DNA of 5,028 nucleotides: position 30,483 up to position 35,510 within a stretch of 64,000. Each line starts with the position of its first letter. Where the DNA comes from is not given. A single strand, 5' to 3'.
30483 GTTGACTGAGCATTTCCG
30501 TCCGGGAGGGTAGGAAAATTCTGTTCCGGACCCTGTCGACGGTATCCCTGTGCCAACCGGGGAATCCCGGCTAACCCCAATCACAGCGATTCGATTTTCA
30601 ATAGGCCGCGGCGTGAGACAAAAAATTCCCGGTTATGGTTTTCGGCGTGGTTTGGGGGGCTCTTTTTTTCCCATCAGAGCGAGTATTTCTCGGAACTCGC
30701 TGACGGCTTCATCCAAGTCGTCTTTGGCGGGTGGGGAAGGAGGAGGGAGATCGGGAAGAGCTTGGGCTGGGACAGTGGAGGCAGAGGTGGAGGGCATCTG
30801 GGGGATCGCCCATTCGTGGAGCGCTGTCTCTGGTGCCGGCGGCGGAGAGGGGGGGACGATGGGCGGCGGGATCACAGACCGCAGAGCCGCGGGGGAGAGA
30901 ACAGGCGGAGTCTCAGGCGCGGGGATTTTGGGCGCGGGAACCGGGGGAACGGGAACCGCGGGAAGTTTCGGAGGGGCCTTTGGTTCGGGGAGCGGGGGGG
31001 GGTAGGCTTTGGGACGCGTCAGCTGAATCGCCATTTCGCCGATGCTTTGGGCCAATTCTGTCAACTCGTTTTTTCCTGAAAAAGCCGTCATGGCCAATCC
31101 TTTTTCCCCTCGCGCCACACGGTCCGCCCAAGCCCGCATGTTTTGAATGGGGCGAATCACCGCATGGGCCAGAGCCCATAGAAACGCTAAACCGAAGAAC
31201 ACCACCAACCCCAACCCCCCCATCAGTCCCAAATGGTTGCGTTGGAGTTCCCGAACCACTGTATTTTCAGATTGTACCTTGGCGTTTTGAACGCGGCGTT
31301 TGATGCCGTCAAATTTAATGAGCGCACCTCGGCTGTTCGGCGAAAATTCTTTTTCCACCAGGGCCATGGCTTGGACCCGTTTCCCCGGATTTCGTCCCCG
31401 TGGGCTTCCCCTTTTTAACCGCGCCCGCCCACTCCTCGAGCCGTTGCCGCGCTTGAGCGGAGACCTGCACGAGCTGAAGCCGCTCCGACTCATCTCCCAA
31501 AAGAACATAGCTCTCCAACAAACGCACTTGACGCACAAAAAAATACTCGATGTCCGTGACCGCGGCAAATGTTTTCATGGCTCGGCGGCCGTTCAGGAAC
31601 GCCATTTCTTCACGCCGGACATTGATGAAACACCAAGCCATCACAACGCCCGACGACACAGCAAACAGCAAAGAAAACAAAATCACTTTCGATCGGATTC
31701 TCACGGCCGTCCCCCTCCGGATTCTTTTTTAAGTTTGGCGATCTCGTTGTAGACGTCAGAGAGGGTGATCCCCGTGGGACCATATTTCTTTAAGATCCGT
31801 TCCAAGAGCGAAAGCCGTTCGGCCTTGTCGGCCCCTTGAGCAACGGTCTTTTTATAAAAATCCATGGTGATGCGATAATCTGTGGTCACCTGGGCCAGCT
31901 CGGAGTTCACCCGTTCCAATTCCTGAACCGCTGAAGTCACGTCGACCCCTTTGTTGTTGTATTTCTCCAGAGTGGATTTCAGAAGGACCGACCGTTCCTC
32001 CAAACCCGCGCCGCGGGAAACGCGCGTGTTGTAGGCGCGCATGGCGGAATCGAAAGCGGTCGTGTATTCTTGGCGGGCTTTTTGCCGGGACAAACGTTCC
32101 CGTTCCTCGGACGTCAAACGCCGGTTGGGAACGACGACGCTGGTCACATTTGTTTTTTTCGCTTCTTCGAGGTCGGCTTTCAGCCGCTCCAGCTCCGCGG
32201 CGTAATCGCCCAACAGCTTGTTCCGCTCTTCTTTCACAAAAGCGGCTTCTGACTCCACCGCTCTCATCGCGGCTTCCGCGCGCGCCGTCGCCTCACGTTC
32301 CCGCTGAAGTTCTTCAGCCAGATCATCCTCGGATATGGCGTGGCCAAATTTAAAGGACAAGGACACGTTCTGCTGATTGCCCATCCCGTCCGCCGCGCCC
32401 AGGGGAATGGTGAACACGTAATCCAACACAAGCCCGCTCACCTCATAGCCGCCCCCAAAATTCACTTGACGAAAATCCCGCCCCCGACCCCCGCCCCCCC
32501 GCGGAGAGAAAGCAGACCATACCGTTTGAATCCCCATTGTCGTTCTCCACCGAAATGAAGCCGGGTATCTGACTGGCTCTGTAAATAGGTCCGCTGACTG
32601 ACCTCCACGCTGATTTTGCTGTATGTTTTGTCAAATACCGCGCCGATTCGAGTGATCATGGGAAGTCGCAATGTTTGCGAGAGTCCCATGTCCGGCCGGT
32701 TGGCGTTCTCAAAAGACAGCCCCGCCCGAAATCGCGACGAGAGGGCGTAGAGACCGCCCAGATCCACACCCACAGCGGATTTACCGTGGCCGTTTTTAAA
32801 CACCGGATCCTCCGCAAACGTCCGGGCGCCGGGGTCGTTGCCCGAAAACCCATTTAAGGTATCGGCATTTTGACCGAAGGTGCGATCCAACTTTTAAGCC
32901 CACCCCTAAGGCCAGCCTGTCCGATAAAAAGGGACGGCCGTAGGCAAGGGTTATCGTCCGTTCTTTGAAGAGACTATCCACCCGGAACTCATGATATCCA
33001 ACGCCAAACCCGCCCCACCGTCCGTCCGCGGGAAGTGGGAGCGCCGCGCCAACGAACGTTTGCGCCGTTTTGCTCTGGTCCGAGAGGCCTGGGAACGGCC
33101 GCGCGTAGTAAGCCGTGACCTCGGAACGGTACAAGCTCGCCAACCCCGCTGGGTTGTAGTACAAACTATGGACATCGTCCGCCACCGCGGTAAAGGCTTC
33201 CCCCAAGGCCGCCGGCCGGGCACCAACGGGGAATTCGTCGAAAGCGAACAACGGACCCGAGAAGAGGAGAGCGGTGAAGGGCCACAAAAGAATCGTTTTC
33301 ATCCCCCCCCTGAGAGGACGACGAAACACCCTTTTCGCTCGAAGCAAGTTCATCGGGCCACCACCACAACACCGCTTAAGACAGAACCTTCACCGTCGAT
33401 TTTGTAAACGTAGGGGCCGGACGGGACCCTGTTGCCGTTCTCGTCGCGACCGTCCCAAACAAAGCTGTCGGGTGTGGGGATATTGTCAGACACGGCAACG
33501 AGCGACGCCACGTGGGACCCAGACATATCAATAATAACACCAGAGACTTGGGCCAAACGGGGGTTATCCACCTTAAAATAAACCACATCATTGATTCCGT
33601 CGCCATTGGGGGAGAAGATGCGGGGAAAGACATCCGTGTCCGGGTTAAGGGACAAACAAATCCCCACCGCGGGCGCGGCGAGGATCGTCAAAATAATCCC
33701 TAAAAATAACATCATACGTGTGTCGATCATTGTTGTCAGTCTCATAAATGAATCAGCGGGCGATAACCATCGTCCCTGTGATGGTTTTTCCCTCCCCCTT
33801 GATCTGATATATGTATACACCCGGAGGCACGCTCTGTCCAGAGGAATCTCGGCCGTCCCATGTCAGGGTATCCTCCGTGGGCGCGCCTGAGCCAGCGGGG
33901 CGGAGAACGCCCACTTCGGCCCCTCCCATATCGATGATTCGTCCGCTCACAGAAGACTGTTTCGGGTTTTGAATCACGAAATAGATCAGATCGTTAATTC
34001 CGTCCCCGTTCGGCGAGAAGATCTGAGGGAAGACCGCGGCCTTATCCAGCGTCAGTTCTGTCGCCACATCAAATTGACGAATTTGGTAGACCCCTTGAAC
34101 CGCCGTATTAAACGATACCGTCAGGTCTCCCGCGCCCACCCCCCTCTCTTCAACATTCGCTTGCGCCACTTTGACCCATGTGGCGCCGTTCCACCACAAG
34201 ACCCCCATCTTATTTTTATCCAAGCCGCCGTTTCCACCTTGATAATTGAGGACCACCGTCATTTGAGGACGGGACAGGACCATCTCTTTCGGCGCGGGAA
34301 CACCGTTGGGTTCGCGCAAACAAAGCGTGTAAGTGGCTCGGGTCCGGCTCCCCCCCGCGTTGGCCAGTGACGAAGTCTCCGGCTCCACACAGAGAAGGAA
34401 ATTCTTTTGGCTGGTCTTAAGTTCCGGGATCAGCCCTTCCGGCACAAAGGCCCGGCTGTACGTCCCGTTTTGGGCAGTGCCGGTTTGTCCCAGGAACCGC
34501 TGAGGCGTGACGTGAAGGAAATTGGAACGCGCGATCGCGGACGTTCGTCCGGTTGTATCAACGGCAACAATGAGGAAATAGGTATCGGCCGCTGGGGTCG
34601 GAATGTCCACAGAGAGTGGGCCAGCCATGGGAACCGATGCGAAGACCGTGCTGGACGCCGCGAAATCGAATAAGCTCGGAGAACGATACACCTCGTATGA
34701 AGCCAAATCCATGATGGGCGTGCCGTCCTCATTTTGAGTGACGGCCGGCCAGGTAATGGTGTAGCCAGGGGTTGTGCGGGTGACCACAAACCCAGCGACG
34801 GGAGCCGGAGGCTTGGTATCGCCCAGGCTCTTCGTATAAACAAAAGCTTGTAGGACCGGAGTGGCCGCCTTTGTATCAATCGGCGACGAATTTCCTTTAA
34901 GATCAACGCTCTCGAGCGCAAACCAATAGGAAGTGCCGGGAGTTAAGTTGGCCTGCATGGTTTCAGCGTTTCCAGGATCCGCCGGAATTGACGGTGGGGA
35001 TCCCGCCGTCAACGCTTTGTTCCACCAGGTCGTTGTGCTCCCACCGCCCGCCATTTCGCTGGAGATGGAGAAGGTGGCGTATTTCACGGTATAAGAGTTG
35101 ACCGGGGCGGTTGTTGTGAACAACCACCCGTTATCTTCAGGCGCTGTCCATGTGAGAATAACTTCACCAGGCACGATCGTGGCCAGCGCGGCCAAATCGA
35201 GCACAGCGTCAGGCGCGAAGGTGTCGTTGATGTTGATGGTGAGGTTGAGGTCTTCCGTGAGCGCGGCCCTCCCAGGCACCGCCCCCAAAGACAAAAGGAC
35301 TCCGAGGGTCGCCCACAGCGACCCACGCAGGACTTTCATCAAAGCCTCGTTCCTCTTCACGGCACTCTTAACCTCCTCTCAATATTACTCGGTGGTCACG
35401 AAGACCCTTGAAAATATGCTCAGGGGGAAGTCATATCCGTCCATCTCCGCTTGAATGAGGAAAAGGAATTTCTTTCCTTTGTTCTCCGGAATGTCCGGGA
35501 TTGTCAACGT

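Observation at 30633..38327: Same-strand locus that looks like an uncharacterised cell-surface fibre or coat assembly module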

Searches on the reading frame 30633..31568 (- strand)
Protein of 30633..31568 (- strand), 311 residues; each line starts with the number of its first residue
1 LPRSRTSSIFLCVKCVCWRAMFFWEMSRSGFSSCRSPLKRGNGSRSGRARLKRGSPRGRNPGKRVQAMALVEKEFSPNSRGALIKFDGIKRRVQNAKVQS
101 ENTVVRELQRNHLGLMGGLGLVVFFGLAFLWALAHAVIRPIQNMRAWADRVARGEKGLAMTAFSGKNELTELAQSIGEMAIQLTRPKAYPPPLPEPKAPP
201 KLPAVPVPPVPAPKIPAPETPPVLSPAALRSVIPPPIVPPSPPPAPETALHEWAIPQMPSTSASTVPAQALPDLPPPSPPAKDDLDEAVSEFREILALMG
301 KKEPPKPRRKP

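Call 3: search_protein_families(library=pfam, max_evalue=0.1, proteins=[window:30633-31568:-])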
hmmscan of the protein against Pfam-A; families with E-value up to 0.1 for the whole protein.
window:30633-31568:- (311 aa): 2 families
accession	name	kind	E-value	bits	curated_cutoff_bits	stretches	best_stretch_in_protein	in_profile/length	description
PF00672.30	HAMP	-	1.6e-08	35.2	25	1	133-184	2-52/53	HAMP domain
PF17197.9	DUF5134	-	0.069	13.6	29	0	121-162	33-70/152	Domain of unknown function (DUF5134)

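Call 4: search_protein_families(library=ncbifam, max_evalue=0.1, proteins=[window:30633-31568:-])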
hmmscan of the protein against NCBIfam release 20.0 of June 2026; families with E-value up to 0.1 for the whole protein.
window:30633-31568:- (311 aa): 10 families
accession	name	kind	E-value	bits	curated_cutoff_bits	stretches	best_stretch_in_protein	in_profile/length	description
NF040691.1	MtrAB_MtrB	equivalog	1.8e-06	27.2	450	1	115-184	191-258/507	MtrAB system histidine kinase MtrB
NF058645.1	MCPCtpMPsAe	equivalog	6.2e-06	25.2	900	1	81-176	177-269/558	methyl-accepting chemotaxis protein CtpM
NF033092.0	HK_WalK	equivalog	8e-05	21.4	725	1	115-185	179-248/594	cell wall metabolism sensor histidine kinase WalK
NF007007.0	PRK09470.1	equivalog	0.00011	21.3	486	1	121-183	176-238/463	envelope stress sensor histidine kinase CpxA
NF038263.1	prot_phos_SiaA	equivalog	0.00025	19.7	700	1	115-184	312-380/658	biofilm regulation protein phosphatase SiaA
NF008184.0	PRK10935.1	equivalog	0.0044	15.7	553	1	117-184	156-223/565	nitrate/nitrite two-component system sensor histidine kinase NarQ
NF008318.0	PRK11107.1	equivalog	0.0095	14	890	1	122-184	187-248/920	two-component sensor histidine kinase BarA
NF011622.0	PRK15048.1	equivalog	0.01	15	900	1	117-184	195-262/553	methyl-accepting chemotaxis protein II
NF041620.1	MXAN_5187_fam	hypoth_equivalog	0.013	15.3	200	1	98-279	290-458/601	MXAN_5187 family protein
NF008312.0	PRK11100.1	equivalog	0.019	13.8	356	1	119-184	188-251/477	two-component system sensor histidine kinase CreC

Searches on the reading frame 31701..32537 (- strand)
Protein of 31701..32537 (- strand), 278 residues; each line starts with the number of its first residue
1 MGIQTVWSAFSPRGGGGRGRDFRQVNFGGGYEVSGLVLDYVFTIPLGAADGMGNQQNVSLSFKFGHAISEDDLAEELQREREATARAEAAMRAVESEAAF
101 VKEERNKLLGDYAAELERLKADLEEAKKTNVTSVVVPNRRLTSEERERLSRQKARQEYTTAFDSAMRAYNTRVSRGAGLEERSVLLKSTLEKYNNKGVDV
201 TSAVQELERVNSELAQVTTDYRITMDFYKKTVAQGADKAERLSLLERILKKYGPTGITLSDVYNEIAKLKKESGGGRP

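Call 3: search_protein_families(library=pfam, max_evalue=0.1, proteins=[window:31701-32537:-])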
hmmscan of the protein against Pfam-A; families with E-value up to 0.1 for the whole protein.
window:31701-32537:- (278 aa): 0 families

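Call 4: search_protein_families(library=ncbifam, max_evalue=0.1, proteins=[window:31701-32537:-])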
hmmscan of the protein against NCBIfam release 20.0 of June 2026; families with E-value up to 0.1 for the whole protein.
window:31701-32537:- (278 aa): 3 families
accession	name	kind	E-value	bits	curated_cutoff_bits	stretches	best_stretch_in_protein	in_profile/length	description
NF052226.1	SCO2102SporReg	equivalog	0.041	13.7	350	1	23-138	32-148/325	SCO2102 family sporulation regulator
NF033804.1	Streccoc_I_II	equivalog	0.073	10.4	1500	0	82-234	170-320/1551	antigen I/II family LPXTG-anchored adhesin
NF040877.1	SE1832_fam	equivalog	0.081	12.9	45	0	190-217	20-47/51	SE1832 family protein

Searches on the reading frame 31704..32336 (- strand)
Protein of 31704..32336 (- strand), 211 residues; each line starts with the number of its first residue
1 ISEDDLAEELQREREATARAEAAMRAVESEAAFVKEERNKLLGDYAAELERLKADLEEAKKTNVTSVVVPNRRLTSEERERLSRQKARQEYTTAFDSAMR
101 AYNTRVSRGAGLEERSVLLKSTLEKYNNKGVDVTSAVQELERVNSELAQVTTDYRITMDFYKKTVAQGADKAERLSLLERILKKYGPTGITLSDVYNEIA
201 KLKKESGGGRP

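Call 67: search_protein_families(library=pfam, max_evalue=1, proteins=[window:31704-32336:-])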
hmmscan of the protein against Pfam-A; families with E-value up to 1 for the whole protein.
seq(211 aa): 3 families
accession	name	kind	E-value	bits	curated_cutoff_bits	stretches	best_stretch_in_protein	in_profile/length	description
PF02321.23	OEP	-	0.021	15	22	1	74-157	92-178/187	Outer membrane efflux protein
PF14917.11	CCDC74_C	-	0.071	13.9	25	0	45-63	29-47/126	Coiled coil protein 74, C terminal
PF00929.31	RNase_T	-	0.15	13.1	24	1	113-191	75-149/164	Exonuclease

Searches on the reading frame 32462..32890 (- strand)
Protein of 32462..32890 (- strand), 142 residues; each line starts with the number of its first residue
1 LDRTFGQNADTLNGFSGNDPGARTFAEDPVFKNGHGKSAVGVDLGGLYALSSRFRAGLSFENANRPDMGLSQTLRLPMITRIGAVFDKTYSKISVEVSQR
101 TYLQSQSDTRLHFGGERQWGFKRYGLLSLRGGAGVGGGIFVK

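Call 3: search_protein_families(library=pfam, max_evalue=0.1, proteins=[window:32462-32890:-])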
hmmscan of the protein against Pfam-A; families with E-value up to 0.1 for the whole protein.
window:32462-32890:- (142 aa): 1 family
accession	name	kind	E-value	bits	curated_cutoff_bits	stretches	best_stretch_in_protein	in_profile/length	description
PF13729.12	TraF_2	-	0.0039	16.9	25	1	32-68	188-223/264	F plasmid transfer operon, TraF, protein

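Call 4: search_protein_families(library=ncbifam, max_evalue=0.1, proteins=[window:32462-32890:-])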
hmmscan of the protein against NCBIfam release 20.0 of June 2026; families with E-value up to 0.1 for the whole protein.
window:32462-32890:- (142 aa): 1 family
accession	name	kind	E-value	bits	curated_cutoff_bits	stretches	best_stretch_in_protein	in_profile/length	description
TIGR03519.1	T9SS_PorP_fam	subfamily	0.072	12.5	90.55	1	24-82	136-197/292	PorP/SprF family type IX secretion system membrane protein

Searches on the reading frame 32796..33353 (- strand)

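Call 3: search_protein_families(library=pfam, max_evalue=0.1, proteins=[window:32796-33353:-])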
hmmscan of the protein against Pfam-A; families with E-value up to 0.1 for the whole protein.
window:32796-33353:- (185 aa): 2 families
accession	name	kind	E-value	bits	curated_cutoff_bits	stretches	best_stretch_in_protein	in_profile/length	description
PF03687.19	UPF0164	-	0.00016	21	21.4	1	42-83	47-88/325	Uncharacterised protein family (UPF0164)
PF03349.22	Toluene_X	-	0.015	14.2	29.7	1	55-99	31-77/421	Outer membrane protein transport protein (OMPP1/FadL/TodX)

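Call 4: search_protein_families(library=ncbifam, max_evalue=0.1, proteins=[window:32796-33353:-])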
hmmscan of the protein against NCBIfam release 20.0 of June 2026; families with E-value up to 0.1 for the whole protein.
window:32796-33353:- (185 aa): 5 families
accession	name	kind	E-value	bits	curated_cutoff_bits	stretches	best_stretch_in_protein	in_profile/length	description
NF033709.1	PorV_fam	subfamily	4.6e-10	39.6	90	1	40-155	8-132/326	PorV/PorQ family protein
NF052325.1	PorVQ2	equivalog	5.2e-06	25.6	325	1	42-92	33-84/354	putative type IX sorting system protein PorV2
NF033711.1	T9SS_PorQ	equivalog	0.00043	19.4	220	1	36-83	26-74/335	type IX secretion system protein PorQ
TIGR03519.1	T9SS_PorP_fam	subfamily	0.019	14.4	90.55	1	63-158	33-124/292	PorP/SprF family type IX secretion system membrane protein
NF033710.1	T9SS_OM_PorV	equivalog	0.056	12.6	250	0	43-75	33-65/367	type IX secretion system outer membrane channel protein PorV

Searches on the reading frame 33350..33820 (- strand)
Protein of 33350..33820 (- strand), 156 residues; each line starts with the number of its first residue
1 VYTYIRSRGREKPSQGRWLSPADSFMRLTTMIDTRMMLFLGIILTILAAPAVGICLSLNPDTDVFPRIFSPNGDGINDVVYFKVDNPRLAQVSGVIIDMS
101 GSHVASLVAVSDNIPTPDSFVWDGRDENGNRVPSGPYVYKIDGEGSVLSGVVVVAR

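Call 3: search_protein_families(library=pfam, max_evalue=0.1, proteins=[window:33350-33820:-])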
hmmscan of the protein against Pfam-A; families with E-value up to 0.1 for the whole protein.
window:33350-33820:- (156 aa): 2 families
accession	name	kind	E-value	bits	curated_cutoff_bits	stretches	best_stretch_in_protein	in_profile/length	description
PF13585.12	CHU_C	-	2.9e-07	30.9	27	1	66-143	4-72/86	CHU_C Type IX secretion signal domain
PF13860.13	FlgD_ig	-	2e-05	24.9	27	1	117-142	49-74/79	FlgD Ig-like domain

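Call 4: search_protein_families(library=ncbifam, max_evalue=0.1, proteins=[window:33350-33820:-])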
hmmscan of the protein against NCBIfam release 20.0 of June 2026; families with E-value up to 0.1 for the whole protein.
window:33350-33820:- (156 aa): 8 families
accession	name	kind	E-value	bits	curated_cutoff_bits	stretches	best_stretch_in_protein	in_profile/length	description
NF053608.1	Lsa66_OmpA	equivalog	8.2e-07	27.8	700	1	69-140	28-119/581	fibronectin-binding adhesin Lsa66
TIGR04131.1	Bac_Flav_CTERM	domain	1.4e-05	25.2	35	1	65-143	3-71/85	T9SS type B sorting domain-containing protein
NF009277.0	PRK12634.1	equivalog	0.00058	20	333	1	95-138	127-169/221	flagellar basal body rod modification protein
NF005176.1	PRK06655.1-1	equivalog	0.00084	19.3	230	1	89-144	96-150/197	flagellar hook assembly protein FlgD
NF009453.0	PRK12813.1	equivalog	0.0039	16.8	264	1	108-142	138-172/223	flagellar basal body rod modification protein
NF033707.1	T9SS_sortase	equivalog_domain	0.0052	14.5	420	1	90-141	1023-1075/1095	type IX secretion system sortase PorU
NF052228.1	T9SS_PorZ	equivalog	0.011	14.2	260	1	96-138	701-737/757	type IX secretion system anionic LPS delivery protein PorZ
NF009452.0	PRK12812.1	equivalog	0.079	12.2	258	1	118-141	181-204/289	flagellar basal body rod modification protein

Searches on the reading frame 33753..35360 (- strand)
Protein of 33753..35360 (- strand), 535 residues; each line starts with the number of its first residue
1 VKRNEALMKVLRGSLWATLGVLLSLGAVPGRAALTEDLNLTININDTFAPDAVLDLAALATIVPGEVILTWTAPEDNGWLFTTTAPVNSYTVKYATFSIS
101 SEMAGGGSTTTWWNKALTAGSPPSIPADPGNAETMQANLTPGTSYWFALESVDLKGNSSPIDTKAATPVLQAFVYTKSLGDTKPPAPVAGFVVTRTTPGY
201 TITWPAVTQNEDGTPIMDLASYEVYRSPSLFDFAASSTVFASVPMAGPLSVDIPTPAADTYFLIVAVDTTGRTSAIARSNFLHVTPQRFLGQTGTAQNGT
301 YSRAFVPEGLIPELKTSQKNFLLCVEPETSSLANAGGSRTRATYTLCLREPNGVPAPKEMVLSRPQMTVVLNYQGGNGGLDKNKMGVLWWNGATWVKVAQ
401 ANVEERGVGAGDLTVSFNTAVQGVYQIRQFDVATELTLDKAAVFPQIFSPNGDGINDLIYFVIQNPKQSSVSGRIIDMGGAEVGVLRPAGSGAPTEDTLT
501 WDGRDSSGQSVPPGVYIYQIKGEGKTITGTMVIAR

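Call 3: search_protein_families(library=pfam, max_evalue=0.1, proteins=[window:33753-35360:-])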
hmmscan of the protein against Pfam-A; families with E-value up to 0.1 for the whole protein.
window:33753-35360:- (535 aa): 3 families
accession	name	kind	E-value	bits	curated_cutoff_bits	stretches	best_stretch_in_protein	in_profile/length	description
PF13585.12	CHU_C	-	2.3e-06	28.1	27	1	444-522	3-72/86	CHU_C Type IX secretion signal domain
PF13860.13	FlgD_ig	-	0.00029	21.2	27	1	492-522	45-75/79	FlgD Ig-like domain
PF00041.27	fn3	-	0.0045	17.6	25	1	61-158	10-75/84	Fibronectin type III domain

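Call 4: search_protein_families(library=ncbifam, max_evalue=0.1, proteins=[window:33753-35360:-])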
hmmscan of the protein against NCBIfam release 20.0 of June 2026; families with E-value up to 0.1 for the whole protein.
window:33753-35360:- (535 aa): 6 families
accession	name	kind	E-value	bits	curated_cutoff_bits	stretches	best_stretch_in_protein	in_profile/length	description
TIGR04131.1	Bac_Flav_CTERM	domain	2.3e-05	24.5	35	1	444-533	3-83/85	T9SS type B sorting domain-containing protein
TIGR04183.1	Por_Secre_tail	domain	7.9e-05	22.6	23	1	456-533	8-71/72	T9SS type A sorting domain-containing protein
NF053608.1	Lsa66_OmpA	equivalog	0.00012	20.7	700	1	498-525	204-231/581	fibronectin-binding adhesin Lsa66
NF033707.1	T9SS_sortase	equivalog_domain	0.0026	15.4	420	1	469-521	1023-1076/1095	type IX secretion system sortase PorU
NF005176.1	PRK06655.1-1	equivalog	0.0038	17.2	230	1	464-526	92-155/197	flagellar hook assembly protein FlgD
NF009453.0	PRK12813.1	equivalog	0.016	14.8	264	1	494-521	145-172/223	flagellar basal body rod modification protein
